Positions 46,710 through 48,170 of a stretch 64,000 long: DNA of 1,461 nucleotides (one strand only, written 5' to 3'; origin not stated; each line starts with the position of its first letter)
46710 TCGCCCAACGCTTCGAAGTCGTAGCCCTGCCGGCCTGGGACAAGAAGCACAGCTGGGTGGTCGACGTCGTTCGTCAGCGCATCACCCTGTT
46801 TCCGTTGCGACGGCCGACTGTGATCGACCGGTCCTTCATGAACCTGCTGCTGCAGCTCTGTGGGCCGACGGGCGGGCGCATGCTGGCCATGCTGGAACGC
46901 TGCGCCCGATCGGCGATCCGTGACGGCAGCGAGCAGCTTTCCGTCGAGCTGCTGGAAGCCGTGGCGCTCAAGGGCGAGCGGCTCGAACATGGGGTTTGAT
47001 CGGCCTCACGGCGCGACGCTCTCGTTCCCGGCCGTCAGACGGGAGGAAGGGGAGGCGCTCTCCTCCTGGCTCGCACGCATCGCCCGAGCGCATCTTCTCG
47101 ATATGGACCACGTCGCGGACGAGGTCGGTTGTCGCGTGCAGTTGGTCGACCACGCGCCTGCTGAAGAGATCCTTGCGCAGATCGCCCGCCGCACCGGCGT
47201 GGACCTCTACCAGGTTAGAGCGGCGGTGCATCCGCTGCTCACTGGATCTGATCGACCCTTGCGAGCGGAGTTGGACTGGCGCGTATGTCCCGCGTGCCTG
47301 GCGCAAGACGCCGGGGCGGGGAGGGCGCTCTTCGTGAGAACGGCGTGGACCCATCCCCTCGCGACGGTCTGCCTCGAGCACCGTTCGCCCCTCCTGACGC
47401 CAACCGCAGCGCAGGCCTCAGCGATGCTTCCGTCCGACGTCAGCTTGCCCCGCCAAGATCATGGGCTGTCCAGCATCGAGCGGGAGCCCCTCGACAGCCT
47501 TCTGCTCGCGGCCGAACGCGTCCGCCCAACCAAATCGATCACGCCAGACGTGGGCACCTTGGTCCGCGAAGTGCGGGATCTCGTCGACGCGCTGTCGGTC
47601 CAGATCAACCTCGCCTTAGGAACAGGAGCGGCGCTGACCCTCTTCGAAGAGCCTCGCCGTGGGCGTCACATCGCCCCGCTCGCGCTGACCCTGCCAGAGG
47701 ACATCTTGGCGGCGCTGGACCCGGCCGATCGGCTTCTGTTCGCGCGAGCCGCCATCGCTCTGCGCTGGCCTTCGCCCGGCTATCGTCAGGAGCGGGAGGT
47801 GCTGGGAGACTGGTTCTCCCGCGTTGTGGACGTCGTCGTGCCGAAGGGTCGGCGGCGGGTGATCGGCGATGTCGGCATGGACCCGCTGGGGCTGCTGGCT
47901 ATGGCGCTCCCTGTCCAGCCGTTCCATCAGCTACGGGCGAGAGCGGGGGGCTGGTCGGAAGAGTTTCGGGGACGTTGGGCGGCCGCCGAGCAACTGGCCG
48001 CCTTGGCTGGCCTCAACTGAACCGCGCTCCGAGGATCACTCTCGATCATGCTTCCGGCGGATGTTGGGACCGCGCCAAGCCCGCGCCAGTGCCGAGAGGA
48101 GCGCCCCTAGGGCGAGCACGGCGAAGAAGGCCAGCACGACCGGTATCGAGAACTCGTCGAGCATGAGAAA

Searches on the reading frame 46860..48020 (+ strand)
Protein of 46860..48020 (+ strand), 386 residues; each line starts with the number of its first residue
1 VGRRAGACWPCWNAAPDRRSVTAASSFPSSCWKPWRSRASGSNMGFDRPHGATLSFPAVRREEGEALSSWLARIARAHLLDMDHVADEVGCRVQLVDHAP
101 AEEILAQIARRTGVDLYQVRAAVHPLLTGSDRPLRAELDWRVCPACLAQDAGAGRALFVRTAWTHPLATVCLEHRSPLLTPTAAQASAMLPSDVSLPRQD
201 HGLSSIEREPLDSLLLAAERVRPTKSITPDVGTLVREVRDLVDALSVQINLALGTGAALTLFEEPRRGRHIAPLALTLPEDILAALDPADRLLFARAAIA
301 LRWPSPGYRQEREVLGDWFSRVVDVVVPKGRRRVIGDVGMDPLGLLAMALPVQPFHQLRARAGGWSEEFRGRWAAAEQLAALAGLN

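Call 73: search_protein_families(library=pfam, proteins=[window:46860-48020:+], max_evalue=0.01)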
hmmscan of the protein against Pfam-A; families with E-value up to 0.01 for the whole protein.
window:46860-48020:+ (386 aa): 1 family
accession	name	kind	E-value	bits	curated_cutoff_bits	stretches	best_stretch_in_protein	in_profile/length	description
PF06527.16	TniQ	-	4.7e-14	53.7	27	1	60-178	5-142/142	TniQ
